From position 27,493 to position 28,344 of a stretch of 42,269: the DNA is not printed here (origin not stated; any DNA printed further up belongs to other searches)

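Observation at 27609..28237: PaaX/Cas2-fold regulator gene bracketed by identical 34-bp palindromic sites: operator regulon or mobile cassette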

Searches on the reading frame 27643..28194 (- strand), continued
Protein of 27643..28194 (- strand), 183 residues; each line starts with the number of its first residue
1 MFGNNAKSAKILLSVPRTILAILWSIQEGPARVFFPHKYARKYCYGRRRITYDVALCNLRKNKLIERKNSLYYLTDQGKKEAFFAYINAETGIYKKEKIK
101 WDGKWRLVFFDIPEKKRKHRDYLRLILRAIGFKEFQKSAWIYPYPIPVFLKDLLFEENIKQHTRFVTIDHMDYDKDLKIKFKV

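Call 58: fold_search(model_id=the predicted structure, library=pdb)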
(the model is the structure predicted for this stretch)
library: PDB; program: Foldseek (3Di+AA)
matches with E <= 10: 994; with E <= 0.001: 1
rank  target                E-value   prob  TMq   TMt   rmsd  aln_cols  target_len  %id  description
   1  8a39_AP1              9.8e-05  1.00  0.44  0.31   7.5       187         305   19  Crystal Structure of PaaX from Escherichia coli W (released 2023-07-05)
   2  3kfw                  1.0e-03  1.00  0.40  0.34   7.3       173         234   17  Uncharacterized protein Rv0674 from Mycobacterium tuberculosis (released 2009-12-01)
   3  5xvn_F                4.1e-02  1.00  0.30  0.49   5.1        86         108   19  E. far Cas1-Cas2/prespacer binary complex (released 2017-10-04)
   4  8ioi_B                5.1e-02  0.98  0.32  0.32  11.5       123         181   15  Crystal Structure of PadR- family transcriptional regulator Rv1176c from Mycobacterium tuberculosis H37Rv. (released 2024-03-13)
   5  5zyf_A                6.7e-02  0.98  0.28  0.51   4.9        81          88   14  Crystal structure of Streptococcus pyogenes type II-A Cas2 (released 2018-08-15)
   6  6k4y_M                6.7e-02  0.80  0.28  0.25  19.9       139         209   16  CryoEM structure of sigma appropriation complex (released 2019-08-07)
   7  6jhz_A                7.5e-02  0.97  0.25  0.45   5.6        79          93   19  Crystal structure of cas2 (released 2020-03-25)
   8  9h6t_A                8.4e-02  0.99  0.31  0.49   4.3        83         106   19  Partial Cas1-Cas2 CRISPR integrase complex bound to a half-integration product, Streptococcus thermophilus DGCC 7710 C (released 2026-02-18)
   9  6qxt_W                8.4e-02  0.98  0.28  0.44   4.7        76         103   14  Cas1-Cas2-Csn2-DNA dimer complex from the Type II-A CRISPR-Cas system (released 2019-05-08)
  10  8ia4_B                8.9e-02  0.96  0.25  0.44   5.7        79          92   19  Crystal structure of Cas2 in complex with AcrVA5-peptide (released 2023-03-22)
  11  3ui3_B                9.4e-02  0.97  0.30  0.47   6.5       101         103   17  Structural and Biochemical Characterization of HP0315 from Helicobacter pylori as a VapD Protein with an Endoribonucle (released 2012-02-08)
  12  6qxt_K                9.4e-02  0.96  0.27  0.44   5.2        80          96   15  Cas1-Cas2-Csn2-DNA dimer complex from the Type II-A CRISPR-Cas system (released 2019-05-08)
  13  5xvo_F                9.9e-02  0.99  0.30  0.48   4.4        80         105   19  E. fae Cas1-Cas2/prespacer/target ternary complex revealing DNA sampling and half-integration states (released 2017-10-04)
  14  5zyf_B                9.9e-02  0.97  0.28  0.52   4.7        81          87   14  Crystal structure of Streptococcus pyogenes type II-A Cas2 (released 2018-08-15)
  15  5xvo_E                1.1e-01  0.99  0.30  0.48   4.3        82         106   20  E. fae Cas1-Cas2/prespacer/target ternary complex revealing DNA sampling and half-integration states (released 2017-10-04)
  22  3exc                  1.3e-01  0.99  0.30  0.62   3.3        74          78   19  Structure of the RNA'se SSO8090 from Sulfolobus solfataricus (released 2008-11-11)
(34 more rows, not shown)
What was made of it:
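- On PaaX transcriptional repressor (TIGR02277 equivalog): Foldseek top hits are 8a39 and 3kfw over the full length (call 58).
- On REPIN-RAYT: The fold search gives PaaX and Cas2 (call 58).
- Cas2 and VapD relatives have reported RNase activity (titles of PDB entries 3exc and 3ui3, call 58).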

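Call 62: find_encoding_contigs(protein=P0026, flank=3000, max_places=8)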
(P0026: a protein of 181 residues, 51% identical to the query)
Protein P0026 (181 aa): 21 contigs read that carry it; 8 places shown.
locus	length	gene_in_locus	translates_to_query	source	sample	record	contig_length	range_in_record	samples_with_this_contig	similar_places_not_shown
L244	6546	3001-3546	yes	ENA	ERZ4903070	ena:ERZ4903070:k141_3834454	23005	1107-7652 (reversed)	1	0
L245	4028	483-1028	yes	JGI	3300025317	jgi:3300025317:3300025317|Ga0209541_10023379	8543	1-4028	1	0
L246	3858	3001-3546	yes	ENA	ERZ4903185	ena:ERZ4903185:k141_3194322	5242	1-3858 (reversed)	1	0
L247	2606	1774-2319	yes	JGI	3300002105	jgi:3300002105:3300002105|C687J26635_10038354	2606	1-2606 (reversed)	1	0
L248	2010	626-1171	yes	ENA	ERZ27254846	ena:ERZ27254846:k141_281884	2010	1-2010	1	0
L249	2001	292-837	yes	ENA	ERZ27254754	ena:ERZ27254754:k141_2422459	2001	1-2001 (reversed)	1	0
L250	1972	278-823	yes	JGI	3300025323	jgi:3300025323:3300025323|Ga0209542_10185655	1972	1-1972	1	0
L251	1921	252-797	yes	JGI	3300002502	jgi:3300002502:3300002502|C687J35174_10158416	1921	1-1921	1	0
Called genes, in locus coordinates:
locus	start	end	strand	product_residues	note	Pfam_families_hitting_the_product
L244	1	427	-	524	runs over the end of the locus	PF03571:Peptidase_M49 (weak)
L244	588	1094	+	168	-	PF05198:IF3_N, PF00707:IF3_C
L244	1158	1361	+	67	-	PF01632:Ribosomal_L35p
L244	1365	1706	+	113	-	PF00453:Ribosomal_L20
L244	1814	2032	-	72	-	-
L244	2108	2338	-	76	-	PF07927:HicA_toxin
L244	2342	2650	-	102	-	-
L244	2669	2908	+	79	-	-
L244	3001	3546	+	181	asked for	PF20803:PaaX_M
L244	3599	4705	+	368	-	PF00814:TsaD, PF22521:HypF_C_2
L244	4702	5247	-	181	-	-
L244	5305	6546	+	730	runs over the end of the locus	PF00133:tRNA-synt_1, PF09334:tRNA-synt_1g, PF00133:tRNA-synt_1, PF08264:Anticodon_1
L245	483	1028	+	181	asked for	PF20803:PaaX_M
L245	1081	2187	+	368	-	PF00814:TsaD, PF22521:HypF_C_2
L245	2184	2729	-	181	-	-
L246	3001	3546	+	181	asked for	PF20803:PaaX_M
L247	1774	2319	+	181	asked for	PF20803:PaaX_M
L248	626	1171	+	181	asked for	PF20803:PaaX_M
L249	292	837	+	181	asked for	PF20803:PaaX_M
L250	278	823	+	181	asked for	PF20803:PaaX_M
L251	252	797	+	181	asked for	PF20803:PaaX_M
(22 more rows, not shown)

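Call 65: find_related_loci(query=L009:6637-7737:+, collection=genome_contigs, flank=2500)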
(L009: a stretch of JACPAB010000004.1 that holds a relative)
Query L009:6637-7737:+ (366 aa) in genome_contigs; peptide patterns used: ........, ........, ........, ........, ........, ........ (x = any residue, [..] = any of these).
80 stretches matched a pattern; 12 encode a relative of the query (tblastn E <= 1e-3); 12 distinct loci.
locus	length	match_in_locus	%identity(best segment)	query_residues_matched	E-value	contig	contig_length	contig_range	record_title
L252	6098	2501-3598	100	1-366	0e+0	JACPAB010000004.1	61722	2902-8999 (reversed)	MAG: Candidatus Yanofskybacteria bacterium isolate NC_groundwater_220_Ag_S-0.1um_46_18 S4_GD2017_2_S1_scaffold_506, whol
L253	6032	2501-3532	72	1-366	3e-167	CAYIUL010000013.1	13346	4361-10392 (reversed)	MAG TPA_asm: uncultured Candidatus Saccharibacteria bacterium isolate ERP119705_co5_417 genome assembly, contig: NODE_58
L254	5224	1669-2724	68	1-366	6e-163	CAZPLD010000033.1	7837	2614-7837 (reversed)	MAG TPA_asm: uncultured Candidatus Saccharibacteria bacterium isolate binchicken_co227_99 genome assembly, contig: NODE_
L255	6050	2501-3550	66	1-364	3e-158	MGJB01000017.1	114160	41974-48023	MAG: Candidatus Yanofskybacteria bacterium RIFCSPHIGHO2_01_FULL_41_26 rifcsphigho2_01_scaffold_847, whole genome shotgun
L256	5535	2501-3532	64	1-366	8e-151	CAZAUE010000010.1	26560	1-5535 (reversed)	MAG TPA_asm: uncultured Candidatus Saccharibacteria bacterium isolate SRP050083_co1_186 genome assembly, contig: NODE_66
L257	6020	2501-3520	62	2-366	1e-141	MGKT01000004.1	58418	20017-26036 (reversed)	MAG: Candidatus Yanofskybacteria bacterium RIFCSPLOWO2_02_FULL_44_18 rifcsplowo2_02_scaffold_478, whole genome shotgun s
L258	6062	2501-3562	54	1-366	6e-120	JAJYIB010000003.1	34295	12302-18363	MAG: bacterium isolate DBS2-1.bin105 NODE_2108_length_34295_cov_1.504185, whole genome shotgun sequence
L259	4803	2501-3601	51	1-364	1e-114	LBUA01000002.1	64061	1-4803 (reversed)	MAG: Parcubacteria group bacterium GW2011_GWD2_38_12 US71_C0002, whole genome shotgun sequence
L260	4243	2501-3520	49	1-347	7e-100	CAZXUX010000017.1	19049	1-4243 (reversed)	MAG TPA_asm: uncultured Gammaproteobacteria bacterium isolate SRP342105_co1_333 genome assembly, contig: NODE_3849_lengt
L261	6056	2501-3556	49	4-364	1e-98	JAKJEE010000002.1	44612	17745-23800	MAG: Patescibacteria group bacterium isolate UR.bin204 UR_contig_1681, whole genome shotgun sequence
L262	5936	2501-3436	41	3-345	2e-71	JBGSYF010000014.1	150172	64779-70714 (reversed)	MAG: Chitinophagales bacterium isolate JTS-RE84 k141_5380838, whole genome shotgun sequence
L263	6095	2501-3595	65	1-366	8e-158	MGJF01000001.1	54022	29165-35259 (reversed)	MAG: Candidatus Yanofskybacteria bacterium RIFCSPHIGHO2_01_FULL_43_32 rifcsphigho2_01_scaffold_1574, whole genome shotgu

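Call 69: search_solved_structures(query=A1, max_evalue=10, show_alignments=0)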
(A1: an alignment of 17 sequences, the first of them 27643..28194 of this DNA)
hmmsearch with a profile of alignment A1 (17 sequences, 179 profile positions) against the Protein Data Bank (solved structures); distinct sequences matched with E-value up to 10: 6.
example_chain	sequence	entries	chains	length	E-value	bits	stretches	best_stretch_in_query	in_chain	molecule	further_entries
3kfw_X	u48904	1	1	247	0.0039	20.1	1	44-140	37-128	Uncharacterized protein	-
5zr4_A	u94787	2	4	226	0.039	16.9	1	8-83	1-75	Metal-dependent transcriptional regulator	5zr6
1xma_A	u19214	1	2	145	0.096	15.6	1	10-103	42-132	Predicted transcriptional regulator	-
8gdl_A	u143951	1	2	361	0.56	13.1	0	58-99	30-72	Secreted salivary acid phosphatase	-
7wai_A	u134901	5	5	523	0.86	12.5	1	30-115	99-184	Glutamyl-tRNA synthetase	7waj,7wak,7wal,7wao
8a39_AP1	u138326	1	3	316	1.7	11.6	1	48-104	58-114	DNA-binding transcriptional repressor of phenylacetic acid degradation, aryl-CoA responsiv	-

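Call 71: search_protein_families(library=phrogs, proteins=[window:27643-28194:-], max_evalue=0.01)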
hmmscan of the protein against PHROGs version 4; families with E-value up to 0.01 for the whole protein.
window:27643-28194:- (183 aa): 0 families

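Call 72: search_protein_families(library=padloc, proteins=[window:27643-28194:-], max_evalue=0.01)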
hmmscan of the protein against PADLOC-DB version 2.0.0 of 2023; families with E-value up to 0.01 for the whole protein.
window:27643-28194:- (183 aa): 5 families
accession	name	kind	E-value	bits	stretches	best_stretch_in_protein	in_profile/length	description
PDLC00935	Cas2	-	8.3e-05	20.9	1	105-140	2-38/96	CRISPR-associated endonuclease Cas2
PDLC01251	Cas2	-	0.00067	17.9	1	105-140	2-34/84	"CAS-I,CAS-II,CAS-III,CAS-IV,CAS-V,CAS-VI; acquisition_2"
PDLC01649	Cas2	-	0.0021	16.4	1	105-139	2-33/70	"CAS-I,CAS-II,CAS-III,CAS-IV,CAS-V,CAS-VI; acquisition_2"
PDLC01748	Cas2_IIIa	-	0.0024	16.4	1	107-140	4-34/88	-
PDLC02068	Cas2_II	-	0.0029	15.3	1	97-140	16-61/137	-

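Call 73: find_related_loci(query=A1, collection=viral_contigs, flank=5000)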
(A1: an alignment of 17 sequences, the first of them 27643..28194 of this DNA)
Query A1 (183 aa) in viral_contigs; peptide patterns used: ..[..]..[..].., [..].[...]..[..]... (x = any residue, [..] = any of these).
50 stretches matched a pattern, but none encodes a relative of the query by tblastn (E <= 1e-3).
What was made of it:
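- Tried and rejected: No IMG/VR relatives, no PHROG hit, and only Cas2 profiles in PADLOC (calls 71-73).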

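Call 88: list_cluster_members(proteins=[window:27643-28194:-, window:19141-19677:-])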
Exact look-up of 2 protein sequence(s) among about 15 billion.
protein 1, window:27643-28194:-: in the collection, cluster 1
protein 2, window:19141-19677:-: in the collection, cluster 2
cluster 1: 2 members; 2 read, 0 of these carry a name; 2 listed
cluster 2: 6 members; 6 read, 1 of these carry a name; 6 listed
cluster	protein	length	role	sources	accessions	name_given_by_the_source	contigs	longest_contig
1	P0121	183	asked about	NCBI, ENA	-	-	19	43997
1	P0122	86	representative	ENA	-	-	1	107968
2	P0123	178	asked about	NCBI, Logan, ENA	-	-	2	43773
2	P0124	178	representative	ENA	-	-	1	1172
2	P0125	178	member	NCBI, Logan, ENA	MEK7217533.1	MAG: CRISPR-associated endonuclease Cas2 [Patescibacteria group bacterium]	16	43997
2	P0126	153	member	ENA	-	-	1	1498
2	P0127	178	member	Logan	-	-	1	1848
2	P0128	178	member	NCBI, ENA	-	-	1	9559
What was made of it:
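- Closest known: Cas2. Same: A 90% cluster-mate of X2 is named Cas2 at NCBI (call 88).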

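Call 90: find_encoding_contigs(protein=P0122, flank=3000, max_places=3)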
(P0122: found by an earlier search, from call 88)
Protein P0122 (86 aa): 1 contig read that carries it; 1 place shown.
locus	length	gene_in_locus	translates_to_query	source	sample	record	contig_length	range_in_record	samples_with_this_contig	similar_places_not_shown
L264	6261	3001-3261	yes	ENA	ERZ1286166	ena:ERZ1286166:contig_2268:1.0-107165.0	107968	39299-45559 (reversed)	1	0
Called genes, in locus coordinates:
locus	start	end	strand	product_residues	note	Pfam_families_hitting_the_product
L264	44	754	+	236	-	PF04983:RNA_pol_Rpb1_3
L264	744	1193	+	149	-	PF04998:RNA_pol_Rpb1_5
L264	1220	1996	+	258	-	PF04998:RNA_pol_Rpb1_5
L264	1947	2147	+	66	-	-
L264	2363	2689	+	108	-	-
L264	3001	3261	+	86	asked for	-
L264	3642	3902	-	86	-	-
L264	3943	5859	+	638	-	PF17854:FtsK_alpha, PF01580:FtsK_SpoIIIE, PF09397:FtsK_gamma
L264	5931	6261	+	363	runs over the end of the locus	PF00154:RecA_N, PF08423:Rad51, PF06745:ATPase (faint), PF13481:AAA_25 (faint), PF27531:MT3502_N, PF01637:ATPase_2 (weak), PF21096:RecA_C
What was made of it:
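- Tried and rejected: A 108-kb long-read contig exists (call 90), but only the part around X1 could be fetched, and it carries frameshift errors.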

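Call 93: search_protein_representatives(alignment_id=A1)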
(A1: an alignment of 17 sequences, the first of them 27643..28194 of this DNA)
Query: 17 sequences, 179 profile positions. Proteins with E-value up to 0.001 (for the whole library): 5675; up to 1e-10: 2985; up to 1e-30: 29. The best 150 are listed.
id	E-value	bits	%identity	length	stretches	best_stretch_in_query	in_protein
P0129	4.8e-78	277.3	-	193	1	5-178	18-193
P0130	8.9e-65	234.0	-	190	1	4-178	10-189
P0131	6.7e-60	218.2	-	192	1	6-178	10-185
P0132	1.5e-56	207.3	-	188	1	3-179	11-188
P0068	2.0e-54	200.3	-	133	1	52-178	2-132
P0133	9.9e-52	191.5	-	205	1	5-178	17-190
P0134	6.7e-50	185.6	-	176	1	6-178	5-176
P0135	2.1e-49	183.9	-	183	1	7-178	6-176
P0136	8.5e-49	182.0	-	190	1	4-176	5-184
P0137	6.8e-47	175.8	-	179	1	4-179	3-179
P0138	8.1e-44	165.8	-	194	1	7-178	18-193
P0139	4.1e-41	156.9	-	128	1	77-178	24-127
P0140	8.2e-39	149.5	-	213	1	7-178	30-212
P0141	1.0e-37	145.9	-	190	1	11-177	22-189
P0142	7.6e-37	143.0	-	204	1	6-176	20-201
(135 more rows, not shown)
